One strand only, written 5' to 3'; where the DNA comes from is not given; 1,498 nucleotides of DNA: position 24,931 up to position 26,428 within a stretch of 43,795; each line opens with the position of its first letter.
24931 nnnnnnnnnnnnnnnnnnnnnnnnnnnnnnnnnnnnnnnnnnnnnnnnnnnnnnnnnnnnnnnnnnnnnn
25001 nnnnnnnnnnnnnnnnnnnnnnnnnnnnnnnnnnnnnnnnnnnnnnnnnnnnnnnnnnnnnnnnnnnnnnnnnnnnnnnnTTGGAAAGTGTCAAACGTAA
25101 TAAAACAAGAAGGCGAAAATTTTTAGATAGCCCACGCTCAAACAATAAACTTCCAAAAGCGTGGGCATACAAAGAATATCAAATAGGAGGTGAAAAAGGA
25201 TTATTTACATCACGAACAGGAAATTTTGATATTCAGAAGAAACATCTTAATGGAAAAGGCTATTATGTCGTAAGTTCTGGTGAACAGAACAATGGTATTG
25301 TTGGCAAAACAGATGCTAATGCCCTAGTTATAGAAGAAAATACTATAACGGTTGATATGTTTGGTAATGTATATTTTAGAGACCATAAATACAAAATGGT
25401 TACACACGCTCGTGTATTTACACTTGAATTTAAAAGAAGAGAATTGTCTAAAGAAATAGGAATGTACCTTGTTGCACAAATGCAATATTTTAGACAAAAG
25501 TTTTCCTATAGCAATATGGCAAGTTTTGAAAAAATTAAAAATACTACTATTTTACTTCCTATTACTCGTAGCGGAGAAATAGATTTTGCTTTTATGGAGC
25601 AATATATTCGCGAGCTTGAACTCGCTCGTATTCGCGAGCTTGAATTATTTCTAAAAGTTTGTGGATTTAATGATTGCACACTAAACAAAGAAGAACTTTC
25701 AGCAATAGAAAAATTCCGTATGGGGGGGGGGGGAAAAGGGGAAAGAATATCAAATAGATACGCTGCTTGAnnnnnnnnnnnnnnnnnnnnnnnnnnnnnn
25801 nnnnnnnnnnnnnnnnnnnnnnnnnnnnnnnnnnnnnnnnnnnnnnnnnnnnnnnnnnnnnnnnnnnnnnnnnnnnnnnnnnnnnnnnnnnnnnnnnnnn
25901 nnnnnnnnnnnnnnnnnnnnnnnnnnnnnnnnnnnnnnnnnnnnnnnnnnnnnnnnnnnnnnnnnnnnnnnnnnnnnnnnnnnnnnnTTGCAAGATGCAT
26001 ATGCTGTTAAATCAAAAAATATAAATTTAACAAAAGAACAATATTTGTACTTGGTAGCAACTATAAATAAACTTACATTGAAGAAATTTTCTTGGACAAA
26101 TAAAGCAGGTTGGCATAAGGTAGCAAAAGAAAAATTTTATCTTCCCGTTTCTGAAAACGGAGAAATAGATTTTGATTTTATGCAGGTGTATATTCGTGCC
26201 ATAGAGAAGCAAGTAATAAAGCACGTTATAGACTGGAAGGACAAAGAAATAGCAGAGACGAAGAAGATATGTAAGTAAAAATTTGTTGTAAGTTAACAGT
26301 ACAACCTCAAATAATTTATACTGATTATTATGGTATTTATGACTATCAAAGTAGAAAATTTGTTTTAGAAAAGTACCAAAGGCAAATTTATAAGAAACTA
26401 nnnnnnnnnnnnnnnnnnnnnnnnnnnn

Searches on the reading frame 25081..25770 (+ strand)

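Call 49: search_protein_families(library=pfam, proteins=[window:25081-25770:+])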
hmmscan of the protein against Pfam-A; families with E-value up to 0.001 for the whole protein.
window:25081-25770:+ (229 aa): 1 family
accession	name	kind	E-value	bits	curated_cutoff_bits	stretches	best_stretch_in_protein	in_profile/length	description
PF01420.25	Methylase_S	-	1.3e-15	58.5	22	1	39-188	10-167/168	Type I restriction modification DNA specificity domain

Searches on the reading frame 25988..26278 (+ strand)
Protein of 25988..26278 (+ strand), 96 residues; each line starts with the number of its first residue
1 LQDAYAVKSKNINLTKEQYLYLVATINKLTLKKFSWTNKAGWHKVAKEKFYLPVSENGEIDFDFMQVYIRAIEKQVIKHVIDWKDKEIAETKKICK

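Call 49: search_protein_families(library=pfam, proteins=[window:25988-26278:+])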
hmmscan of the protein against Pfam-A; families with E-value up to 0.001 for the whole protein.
window:25988-26278:+ (96 aa): 1 family
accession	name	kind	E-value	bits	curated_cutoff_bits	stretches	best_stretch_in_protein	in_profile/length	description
PF01420.25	Methylase_S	-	3.3e-08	34.3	22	1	2-78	84-164/168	Type I restriction modification DNA specificity domain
